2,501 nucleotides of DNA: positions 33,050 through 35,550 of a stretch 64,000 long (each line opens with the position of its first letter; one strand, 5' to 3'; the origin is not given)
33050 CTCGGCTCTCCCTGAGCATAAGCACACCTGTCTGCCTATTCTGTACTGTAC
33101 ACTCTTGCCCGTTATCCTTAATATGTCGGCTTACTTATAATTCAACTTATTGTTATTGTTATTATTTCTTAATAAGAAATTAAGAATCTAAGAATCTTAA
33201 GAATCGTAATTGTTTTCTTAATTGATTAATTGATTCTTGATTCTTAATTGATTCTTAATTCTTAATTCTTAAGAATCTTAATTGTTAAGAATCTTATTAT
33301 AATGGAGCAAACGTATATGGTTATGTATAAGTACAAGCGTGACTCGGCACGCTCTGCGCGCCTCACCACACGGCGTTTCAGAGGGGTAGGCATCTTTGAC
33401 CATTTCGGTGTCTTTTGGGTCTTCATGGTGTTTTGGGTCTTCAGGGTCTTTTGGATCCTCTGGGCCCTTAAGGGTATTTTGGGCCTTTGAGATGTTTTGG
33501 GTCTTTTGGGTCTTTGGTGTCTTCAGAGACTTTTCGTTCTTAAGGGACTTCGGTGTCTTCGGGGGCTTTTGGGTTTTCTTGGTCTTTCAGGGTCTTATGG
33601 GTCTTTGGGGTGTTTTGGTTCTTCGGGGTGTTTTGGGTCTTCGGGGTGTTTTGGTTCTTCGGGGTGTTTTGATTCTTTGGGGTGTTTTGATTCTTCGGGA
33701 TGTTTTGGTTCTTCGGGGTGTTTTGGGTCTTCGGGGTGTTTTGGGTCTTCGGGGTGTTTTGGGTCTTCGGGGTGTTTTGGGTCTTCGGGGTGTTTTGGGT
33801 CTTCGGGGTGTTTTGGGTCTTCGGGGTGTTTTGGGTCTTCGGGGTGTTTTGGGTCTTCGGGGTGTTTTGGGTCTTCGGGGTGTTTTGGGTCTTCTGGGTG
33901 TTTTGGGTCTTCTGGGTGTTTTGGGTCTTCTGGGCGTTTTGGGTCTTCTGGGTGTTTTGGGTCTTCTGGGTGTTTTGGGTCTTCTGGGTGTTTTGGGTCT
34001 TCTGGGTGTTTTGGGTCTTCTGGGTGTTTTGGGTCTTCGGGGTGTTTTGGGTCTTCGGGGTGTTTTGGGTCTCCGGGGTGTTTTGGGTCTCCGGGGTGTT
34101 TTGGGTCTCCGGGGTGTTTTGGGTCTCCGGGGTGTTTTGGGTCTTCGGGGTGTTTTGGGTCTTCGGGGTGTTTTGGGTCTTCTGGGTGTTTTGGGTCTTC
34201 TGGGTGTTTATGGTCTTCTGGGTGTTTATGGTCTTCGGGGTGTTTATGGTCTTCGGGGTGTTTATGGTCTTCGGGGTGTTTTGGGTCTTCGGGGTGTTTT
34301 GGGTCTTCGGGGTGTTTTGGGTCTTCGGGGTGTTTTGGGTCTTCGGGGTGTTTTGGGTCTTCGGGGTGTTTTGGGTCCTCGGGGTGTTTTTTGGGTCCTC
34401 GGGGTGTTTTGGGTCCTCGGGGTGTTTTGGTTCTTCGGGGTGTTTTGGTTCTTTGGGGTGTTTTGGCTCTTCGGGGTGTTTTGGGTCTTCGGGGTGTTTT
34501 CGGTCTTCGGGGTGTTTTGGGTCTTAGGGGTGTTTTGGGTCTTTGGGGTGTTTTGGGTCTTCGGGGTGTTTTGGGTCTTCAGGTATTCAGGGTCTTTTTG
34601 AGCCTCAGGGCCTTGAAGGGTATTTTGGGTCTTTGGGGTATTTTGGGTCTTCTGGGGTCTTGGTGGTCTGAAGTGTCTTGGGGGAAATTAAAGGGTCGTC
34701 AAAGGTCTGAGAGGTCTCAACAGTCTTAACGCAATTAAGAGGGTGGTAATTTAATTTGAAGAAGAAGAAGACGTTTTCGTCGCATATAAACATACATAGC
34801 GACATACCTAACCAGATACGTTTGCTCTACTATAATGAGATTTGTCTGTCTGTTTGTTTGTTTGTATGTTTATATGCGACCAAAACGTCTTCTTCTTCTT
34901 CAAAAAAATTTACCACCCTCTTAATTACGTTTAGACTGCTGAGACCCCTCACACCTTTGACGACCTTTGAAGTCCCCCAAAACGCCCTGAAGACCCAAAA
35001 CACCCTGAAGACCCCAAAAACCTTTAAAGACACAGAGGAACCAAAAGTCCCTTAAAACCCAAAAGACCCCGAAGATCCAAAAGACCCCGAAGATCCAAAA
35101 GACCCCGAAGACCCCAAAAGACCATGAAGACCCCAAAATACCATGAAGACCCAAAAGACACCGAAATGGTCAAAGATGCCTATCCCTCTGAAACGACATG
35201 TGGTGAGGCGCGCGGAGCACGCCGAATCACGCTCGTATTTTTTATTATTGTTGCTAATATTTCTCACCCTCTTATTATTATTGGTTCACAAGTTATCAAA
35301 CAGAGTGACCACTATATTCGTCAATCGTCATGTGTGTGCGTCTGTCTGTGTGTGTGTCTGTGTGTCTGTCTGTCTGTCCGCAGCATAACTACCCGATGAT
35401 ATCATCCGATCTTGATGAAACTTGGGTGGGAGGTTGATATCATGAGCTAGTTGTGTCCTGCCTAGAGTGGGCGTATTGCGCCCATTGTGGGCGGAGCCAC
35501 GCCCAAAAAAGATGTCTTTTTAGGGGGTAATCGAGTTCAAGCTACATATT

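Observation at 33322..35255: Foldback-type palindromic element whose arms are an 18-bp minisatellite, with strongly asymmetric arm expansion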

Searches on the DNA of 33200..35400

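Call 46: search_rna_families(source=window, start=33200, end=35400, threshold=evalue, max_evalue=1)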
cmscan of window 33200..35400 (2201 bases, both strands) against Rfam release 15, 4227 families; matches with E-value up to 1: 8.
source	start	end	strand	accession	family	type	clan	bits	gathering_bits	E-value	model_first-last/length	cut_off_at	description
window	34720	34938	-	RF03926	MIR1435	Gene; miRNA;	-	44.3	94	8e-05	1-186/186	no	MIR1435 microRNA precursor family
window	34755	34905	+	RF04174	MIR4208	Gene; miRNA;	-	40.7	140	0.00032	1-191/191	no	MIR4208 microRNA precursor family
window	34752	34907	-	RF04161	mir-3688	Gene; miRNA;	-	39.6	84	3.4e-06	1-88/88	no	mir-3688 microRNA precursor family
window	34756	34903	+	RF04161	mir-3688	Gene; miRNA;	-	37.6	84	1.2e-05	1-88/88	no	mir-3688 microRNA precursor family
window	34752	34908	+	RF03926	MIR1435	Gene; miRNA;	-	36.3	94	0.0036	1-186/186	no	MIR1435 microRNA precursor family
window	34644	34719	+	RF03257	mir-4427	Gene; miRNA;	-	23.3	86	0.072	1-68/68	no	mir-4427 microRNA precursor family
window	34782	34877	+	RF04176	mir-3149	Gene; miRNA;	-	22.6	100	0.36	1-83/83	no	mir-3149 microRNA precursor family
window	33217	33382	+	RF01295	SCARNA7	Gene; snRNA; snoRNA; scaRNA;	-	20.2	65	0.032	1-330/330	no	Small Cajal body-specific RNA 7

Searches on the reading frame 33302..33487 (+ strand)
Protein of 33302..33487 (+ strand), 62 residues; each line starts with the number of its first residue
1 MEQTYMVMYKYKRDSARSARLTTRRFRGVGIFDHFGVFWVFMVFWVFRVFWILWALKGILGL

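Call 19: find_homologous_proteins(query=A1, max_evalue=10)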
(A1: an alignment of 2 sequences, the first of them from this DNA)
Query A1 (2 sequences): 1672 candidates shared short words with the query, none scored E <= 10.
